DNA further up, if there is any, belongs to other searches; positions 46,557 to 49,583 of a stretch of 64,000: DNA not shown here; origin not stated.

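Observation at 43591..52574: BCR/Bzd-type four-subunit reductase whose structural and ATPase gene pairs are split by a signal-less Mo-oxidoreductase (alpha-beta-gamma) in one TetR-led operon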

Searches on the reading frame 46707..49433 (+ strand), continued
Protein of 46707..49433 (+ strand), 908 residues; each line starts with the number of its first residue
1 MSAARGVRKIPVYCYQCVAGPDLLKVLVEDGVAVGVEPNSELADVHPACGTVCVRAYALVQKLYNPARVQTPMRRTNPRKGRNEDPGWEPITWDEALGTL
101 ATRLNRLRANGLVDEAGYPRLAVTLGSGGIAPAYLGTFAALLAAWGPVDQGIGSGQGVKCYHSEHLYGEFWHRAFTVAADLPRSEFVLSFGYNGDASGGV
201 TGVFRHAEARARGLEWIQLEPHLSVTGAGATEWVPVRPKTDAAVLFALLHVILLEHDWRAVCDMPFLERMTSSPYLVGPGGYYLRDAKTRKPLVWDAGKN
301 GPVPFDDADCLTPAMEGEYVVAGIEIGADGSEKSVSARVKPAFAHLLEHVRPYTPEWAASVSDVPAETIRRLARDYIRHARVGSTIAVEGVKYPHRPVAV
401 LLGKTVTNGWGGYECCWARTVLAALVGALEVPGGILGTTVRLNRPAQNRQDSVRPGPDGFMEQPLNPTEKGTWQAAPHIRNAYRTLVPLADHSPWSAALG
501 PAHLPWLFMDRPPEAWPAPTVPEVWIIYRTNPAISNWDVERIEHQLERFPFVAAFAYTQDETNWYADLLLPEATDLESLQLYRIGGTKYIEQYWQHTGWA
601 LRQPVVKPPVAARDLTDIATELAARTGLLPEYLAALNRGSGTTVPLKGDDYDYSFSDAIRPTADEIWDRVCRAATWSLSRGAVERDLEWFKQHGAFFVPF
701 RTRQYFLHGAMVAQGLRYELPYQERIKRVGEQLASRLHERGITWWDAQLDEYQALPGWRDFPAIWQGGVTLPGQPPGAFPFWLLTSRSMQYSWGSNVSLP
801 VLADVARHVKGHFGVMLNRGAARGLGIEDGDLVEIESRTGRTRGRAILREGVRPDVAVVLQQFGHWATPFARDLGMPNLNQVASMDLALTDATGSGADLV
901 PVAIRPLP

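Call 27: find_related_loci(query=A1, collection=genome_contigs, flank=10000)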
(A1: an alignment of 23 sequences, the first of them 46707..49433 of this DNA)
Query A1 (908 aa) in genome_contigs; peptide patterns used: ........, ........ (x = any residue, [..] = any of these).
600 stretches matched a pattern (row limit reached: there are more); 596 encode a relative of the query (tblastn E <= 1e-3); the best 80 are kept; 80 distinct loci.
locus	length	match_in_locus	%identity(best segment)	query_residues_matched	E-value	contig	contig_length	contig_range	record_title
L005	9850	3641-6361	89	1-907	0e+0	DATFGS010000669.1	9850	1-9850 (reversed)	MAG TPA_asm: Candidatus Methylomirabilota bacterium isolate SMAG_U8669 k141_106244, whole genome shotgun sequence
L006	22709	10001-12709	84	7-908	0e+0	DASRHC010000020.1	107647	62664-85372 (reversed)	MAG TPA_asm: Candidatus Methylomirabilota bacterium isolate SMAG_U10074 k141_854542, whole genome shotgun sequence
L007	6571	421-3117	81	9-905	0e+0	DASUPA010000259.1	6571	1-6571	MAG TPA_asm: Candidatus Methylomirabilota bacterium isolate SMAG_U1642 k141_949023, whole genome shotgun sequence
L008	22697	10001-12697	80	7-905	0e+0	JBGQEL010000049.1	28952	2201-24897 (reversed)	MAG: Candidatus Methylomirabilia bacterium isolate OBJ2_061818_090_8 k141_1682628_length_28952_cov_29.2422, whole genome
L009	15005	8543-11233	79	9-905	0e+0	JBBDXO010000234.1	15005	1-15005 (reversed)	MAG: Candidatus Rokuibacteriota bacterium isolate LejiaD_2_71_22 Lejia_D_6289_length_15005_cov_12, whole genome shotgun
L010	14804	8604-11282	80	6-898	0e+0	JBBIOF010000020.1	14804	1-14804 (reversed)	MAG: Candidatus Rokuibacteriota bacterium isolate QH2S170213_bin_273 NODE_4302_length_14804_cov_8.220422, whole genome s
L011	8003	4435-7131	80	7-905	0e+0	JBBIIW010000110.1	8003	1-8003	MAG: Candidatus Rokuibacteriota bacterium isolate QH1S170213_bin_148 NODE_4646_length_8003_cov_7.05231, whole genome sho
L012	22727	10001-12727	77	1-905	0e+0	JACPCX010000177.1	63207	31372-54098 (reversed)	MAG: Candidatus Rokuibacteriota bacterium isolate NC_groundwater_294_Ag_S-0.65um_70_18 S6_GD2017_2_S65_scaffold_294, who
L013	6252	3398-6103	80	7-908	0e+0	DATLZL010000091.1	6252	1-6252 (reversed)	MAG TPA_asm: Candidatus Binatia bacterium isolate SMAG_U13297 k141_46271, whole genome shotgun sequence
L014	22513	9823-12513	79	10-905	0e+0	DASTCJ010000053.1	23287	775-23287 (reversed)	MAG TPA_asm: Candidatus Methylomirabilota bacterium isolate SMAG_U789 k141_1694705, whole genome shotgun sequence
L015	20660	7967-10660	77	7-905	0e+0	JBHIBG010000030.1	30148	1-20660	MAG: Candidatus Methylomirabilia bacterium isolate K_2_bin.23 NODE_529_length_30148_cov_41.910212, whole genome shotgun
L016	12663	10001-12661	76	9-895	0e+0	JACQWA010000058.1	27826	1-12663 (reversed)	MAG: Candidatus Rokuibacteriota bacterium isolate NC_groundwater_1477_Ag_S-0.65um_67_43 S_p65_S5_coassembly_k141_659218,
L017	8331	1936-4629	75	7-905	0e+0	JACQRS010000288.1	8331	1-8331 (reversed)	MAG: Candidatus Rokuibacteriota bacterium isolate NC_groundwater_1365_Ag_S-0.2um_67_47 S_p2_S4_coassembly_k141_2850057,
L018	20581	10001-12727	77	1-905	0e+0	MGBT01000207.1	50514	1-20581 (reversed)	MAG: Candidatus Rokubacteria bacterium GWA2_70_23 gwa2_scaffold_7124, whole genome shotgun sequence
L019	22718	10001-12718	81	3-908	0e+0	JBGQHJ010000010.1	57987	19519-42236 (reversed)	MAG: Candidatus Methylomirabilia bacterium isolate OBJ2_061818_070_75 k141_103840_length_57987_cov_17.9164, whole genome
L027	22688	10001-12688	58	7-904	0e+0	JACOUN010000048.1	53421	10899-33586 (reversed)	MAG: Rhodocyclales bacterium isolate NC_groundwater_73_Ag_B-0.1um_65_20 GD18-4_B1_scaffold_456466, whole genome shotgun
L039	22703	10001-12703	59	2-904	0e+0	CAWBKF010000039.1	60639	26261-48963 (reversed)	MAG: uncultured Alphaproteobacteria bacterium isolate MFD03044.bin.2.74 genome assembly, contig: contig_45853, whole gen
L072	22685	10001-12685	58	7-905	0e+0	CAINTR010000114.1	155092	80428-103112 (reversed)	MAG: uncultured Magnetospirillum sp. isolate VK2_bin-0414 genome assembly, contig: bin-0414:114/223, whole genome shotgu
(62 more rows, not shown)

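Call 35: search_protein_families(library=ncbifam, proteins=[L072:5381-7297:-, L072:8210-9082:-, L072:9306-9902:+, L072:14256-15518:+, L072:15539-16699:+, L072:16805-18280:+, L072:18452-18919:+, L072:19166-19615:+, L072:19607-20644:-, L072:21086-22036:-], max_evalue=1e-10)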
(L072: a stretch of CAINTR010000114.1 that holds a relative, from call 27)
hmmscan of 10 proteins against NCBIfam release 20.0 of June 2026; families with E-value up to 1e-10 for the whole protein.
L072:5381-7297:- (638 aa): 85 families (the best 25 are shown)
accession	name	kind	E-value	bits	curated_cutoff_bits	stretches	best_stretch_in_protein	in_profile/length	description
NF007815.0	PRK10524.1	equivalog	3.6e-230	765.8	955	1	3-625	2-628/629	propionate--CoA ligase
TIGR02316.1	propion_prpE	equivalog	2.9e-215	716.6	827.4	1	4-625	2-627/628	propionate--CoA ligase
NF001208.0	PRK00174.1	subfamily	5e-199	662.8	657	1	3-624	27-645/649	acetate--CoA ligase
TIGR02188.1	Ac_CoA_lig_AcsA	equivalog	1.8e-196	654.1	724.95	1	3-622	5-628/629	acetate--CoA ligase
NF003313.0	PRK04319.1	equivalog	6.6e-108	361.4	729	1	46-596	36-557/574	acetate--CoA ligase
NF002937.0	PRK03584.1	subfamily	3.2e-88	296.6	639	1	3-623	36-651/657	acetoacetate--CoA ligase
TIGR01217.1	ac_ac_CoA_syn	equivalog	3.6e-65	220.4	520.9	1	4-619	36-643/652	acetoacetate--CoA ligase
NF004837.0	PRK06187.1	subfamily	4.8e-63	213.2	476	1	80-601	27-523/531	long-chain-fatty-acid--CoA ligase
NF047394.1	AcylCoAsynMbcS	equivalog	3.1e-61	207.6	850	1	57-598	15-518/525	acyl-CoA synthetase MbcS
TIGR02262.1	benz_CoA_lig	subfamily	1.9e-51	175.4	375.25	1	54-594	4-503/508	benzoate-CoA ligase family protein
NF005714.0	PRK07529.1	subfamily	9.4e-47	159.7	632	1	69-602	44-578/640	acyl-CoA synthetase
NF006182.0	PRK08316.1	subfamily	2.2e-45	155.1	663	1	60-598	17-515/523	fatty acyl-CoA synthetase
NF009071.0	PRK12406.1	subfamily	2.4e-45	154.9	701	1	80-597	6-499/510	acyl-CoA synthetase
NF005857.1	PRK07786.1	exception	1.6e-44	152.3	733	1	84-596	32-508/513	fatty-acid--CoA ligase FadD5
NF053567.1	HBDA_AROS1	equivalog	2.2e-44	151.7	1000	1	54-595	13-514/523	3-hydroxybenzoate--CoA ligase HbdA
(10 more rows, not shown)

L072:8210-9082:- (290 aa): 0 families

L072:9306-9902:+ (198 aa): 4 families
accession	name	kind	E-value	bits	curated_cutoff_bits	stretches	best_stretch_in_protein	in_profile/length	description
TIGR00949.1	2A76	subfamily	5.2e-34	117.6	183.95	1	9-194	1-185/185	homoserine/threonine efflux transporter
NF008201.0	PRK10958.1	equivalog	4.4e-22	78.7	165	1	3-195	17-208/212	leucine efflux protein LeuE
NF007591.0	PRK10229.1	equivalog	1e-20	74.3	288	1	4-196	13-204/206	threonine export protein RhtC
NF007812.0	PRK10520.1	equivalog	1.3e-20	73.9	209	1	2-194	12-200/206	homoserine/homoserine lactone efflux protein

L072:14256-15518:+ (420 aa): 8 families
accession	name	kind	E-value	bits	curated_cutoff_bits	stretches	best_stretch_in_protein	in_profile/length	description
TIGR02155.1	PA_CoA_ligase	equivalog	5.2e-181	601.8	646.3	1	2-418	4-422/422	phenylacetate--CoA ligase PaaK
NF041878.1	paak_haloarch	equivalog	1e-158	528.4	700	1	2-418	9-427/427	phenylacetate--CoA ligase PaaK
NF045666.1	DVU1553_fam_AMP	equivalog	1.8e-54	185.1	300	1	2-316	19-330/331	DVU_1553 family AMP-dependent CoA ligase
NF053551.1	FlxY_rubin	equivalog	1.8e-54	185.1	520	1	2-397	5-398/424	flexirubin biosynthesis putative acyl-CoA ligase FlxY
NF041217.1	BagE_FevW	exception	1.9e-42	145.7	800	1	4-407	11-396/424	bagremycin/ferroverdin synthetase BagE/FevW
TIGR03335.1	F390_ftsA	equivalog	2e-33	115.8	458.7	1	1-333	9-345/445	coenzyme F390 synthetase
NF005801.1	PRK07656.1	equivalog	8.5e-12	44.5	657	0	311-344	397-430/500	FadD3 family acyl-CoA ligase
NF004837.0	PRK06187.1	subfamily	1.2e-11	43.6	476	0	71-238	168-331/531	long-chain-fatty-acid--CoA ligase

L072:15539-16699:+ (386 aa): 3 families
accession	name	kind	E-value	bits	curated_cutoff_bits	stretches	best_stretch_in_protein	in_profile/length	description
NF011933.0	PRK15404.1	subfamily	4e-26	91.9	477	1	10-350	6-336/370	high-affinity branched-chain amino acid ABC transporter substrate-binding protein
TIGR03669.1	urea_ABC_arch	equivalog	4.8e-20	71.9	494.8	1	35-364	4-325/375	urea ABC transporter substrate-binding protein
TIGR03407.1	urea_ABC_UrtA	exception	1.1e-16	60.8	492.75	1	33-365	2-330/361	urea ABC transporter substrate-binding protein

L072:16805-18280:+ (491 aa): 26 families (the best 25 are shown)
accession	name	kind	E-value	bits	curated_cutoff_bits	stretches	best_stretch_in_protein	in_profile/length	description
NF008468.0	PRK11360.1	equivalog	1.1e-30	106.7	646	1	254-490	379-608/616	two-component system sensor histidine kinase AtoS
NF041777.1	sens_FixL_Rhizob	equivalog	5.3e-25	88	850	1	248-490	239-481/485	sensor protein FixL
NF040750.1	tetrathio_HK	equivalog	1.1e-23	83.6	750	1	249-479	316-543/555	tetrathionate respiration histidine kinase TtrS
NF007688.0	PRK10364.1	equivalog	1.5e-22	80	479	1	217-490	186-451/460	two-component system sensor histidine kinase ZraS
NF047794.1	HisKinPtgB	equivalog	1.1e-21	76.8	1000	1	231-475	402-640/656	two-component system sensor histidine kinase PgtB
NF008312.0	PRK11100.1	equivalog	1e-20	74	356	1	132-490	148-474/477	two-component system sensor histidine kinase CreC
NF010411.0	PRK13837.1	equivalog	1.1e-19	69.9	647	1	218-490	403-675/828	two-component system VirA-like sensor kinase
TIGR02938.1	nifL_nitrog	equivalog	6e-19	67.9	242.45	1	270-487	275-491/494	nitrogen fixation negative regulator NifL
NF058527.1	HistKinChvGCaul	equivalog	7.8e-19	67.8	740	1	139-485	202-523/535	two-component sensor histidine kinase ChvG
TIGR02966.1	phoR_proteo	equivalog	4.5e-18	65.3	334.2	1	276-487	119-332/333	phosphate regulon sensor histidine kinase PhoR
NF053867.1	SprKinKinDBac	equivalog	2e-17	62.8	775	1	274-490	289-497/500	sporulation kinase KinD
NF033092.0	HK_WalK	equivalog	1.5e-16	60.1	725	1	275-489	376-593/594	cell wall metabolism sensor histidine kinase WalK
NF033792.0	ActS_PrrB_HisK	equivalog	6.5e-16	58.2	350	1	245-490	175-419/423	ActS/PrrB/RegB family redox-sensitive histidine kinase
NF047466.1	hybrid_RR_LvrB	exception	2.9e-15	56.3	500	1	275-484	156-370/377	hybrid histidine kinase/response regulator LvrB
NF052574.1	HisKinEspCMyxo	equivalog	1.2e-13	50.1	1200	1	264-491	410-638/785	serine histidine kinase EspC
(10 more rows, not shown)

L072:18452-18919:+ (155 aa): 12 families
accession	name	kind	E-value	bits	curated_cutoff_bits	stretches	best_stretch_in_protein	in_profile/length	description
NF006900.1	PRK09390.1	equivalog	1.2e-32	113.1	255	1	2-147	54-199/203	response regulator FixJ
NF040749.1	tetrathio_RR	equivalog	5.1e-25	88.3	290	1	1-143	48-186/191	tetrathionate respiration response regulator TtrR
NF033791.1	ActR_PrrA_rreg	equivalog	7.1e-15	55.4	250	1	1-74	50-123/173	ActR/PrrA/RegA family redox response regulator transcription factor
NF047793.1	ResRegPgtA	equivalog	1.5e-14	53.7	650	1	3-78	56-132/414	two-component system response regulator PgtA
NF052445.1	RespRegMctR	equivalog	1.8e-13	50.4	300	1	1-143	52-197/205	two-component system response regulator MctR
NF051870.1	NAssimRespRegNtrX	equivalog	3.6e-13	49.2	600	1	10-69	61-120/452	nitrogen assimilation response regulator NtrX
NF041946.1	LuxO_transreg_Vib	equivalog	4.6e-13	48.8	800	1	2-83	46-127/463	quorum-sensing sigma-54 dependent transcriptional regulator LuxO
NF011896.0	PRK15369.1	equivalog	1.5e-12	47.6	242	1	1-149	54-208/211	two component system response regulator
NF007685.0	PRK10360.1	equivalog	2.5e-12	47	258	1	2-136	53-183/196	response regulator transcription factor UhpA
NF007018.1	PRK09483.1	equivalog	3.8e-11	43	280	1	3-146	54-204/217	UvrY/SirA/GacA family response regulator transcription factor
NF007419.0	PRK09958.1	equivalog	4.5e-11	42.7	251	1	2-144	51-197/204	acid-sensing system DNA-binding response regulator EvgA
NF008469.0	PRK11361.1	equivalog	8.3e-11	41.2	714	1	2-68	54-120/461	acetoacetate metabolism transcriptional regulator AtoC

L072:19166-19615:+ (149 aa): 1 family
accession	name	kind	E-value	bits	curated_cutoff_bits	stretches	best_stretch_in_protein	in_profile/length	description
NF047948.1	male_kill_WMK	equivalog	2.6e-12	46.8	300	1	26-87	157-218/300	WO male-killing family protein Wmk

L072:19607-20644:- (345 aa): 4 families
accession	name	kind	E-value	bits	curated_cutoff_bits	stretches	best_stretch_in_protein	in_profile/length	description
NF008578.0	PRK11537.1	equivalog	1.1e-60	205.6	361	1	1-332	1-310/318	GTPase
TIGR02475.1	CobW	equivalog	6.2e-40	137.1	332.1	1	4-134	4-134/342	cobalamin biosynthesis protein CobW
NF038288.1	chaper_GTP_ZigA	equivalog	3.7e-38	131.5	600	1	4-136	1-138/390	zinc metallochaperone GTPase ZigA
NF041053.1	CobW_rel_Se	equivalog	1.4e-11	44.4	180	1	7-178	4-171/195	CobW-related selenoprotein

L072:21086-22036:- (316 aa): 7 families
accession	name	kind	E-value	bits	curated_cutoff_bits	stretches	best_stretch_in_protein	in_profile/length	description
NF007091.2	PRK09545.1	equivalog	9e-68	228.8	268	1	19-314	14-317/318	zinc ABC transporter substrate-binding protein ZnuA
NF040870.1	AztC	equivalog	6.5e-45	153.7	350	1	32-313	1-277/277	zinc ABC transporter substrate-binding protein AztC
NF053842.1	MnTportMntCDein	equivalog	3.3e-31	108.6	400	1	56-282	32-249/281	manganese ABC transporter substrate-binding protein MntC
TIGR03772.1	anch_rpt_subst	equivalog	5.3e-20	71.5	350.45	1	145-314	315-486/486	anchored repeat ABC transporter, substrate-binding protein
NF033605.1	Zn_bnd_ABC_AdcA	exception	1.4e-14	54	700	1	64-269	69-274/517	zinc ABC transporter substrate-binding lipoprotein AdcA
NF047355.1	ABC_bind_Mn_Staph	exception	1.4e-12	47.5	500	1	31-281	34-274/309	manganese ABC transporter substrate-binding lipoprotein MntC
NF053703.1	Mn_SBP_EfaA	exception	1.2e-11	44.4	485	0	140-275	132-269/310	Mn/Fe ABC transporter substrate-binding lipoprotein EfaA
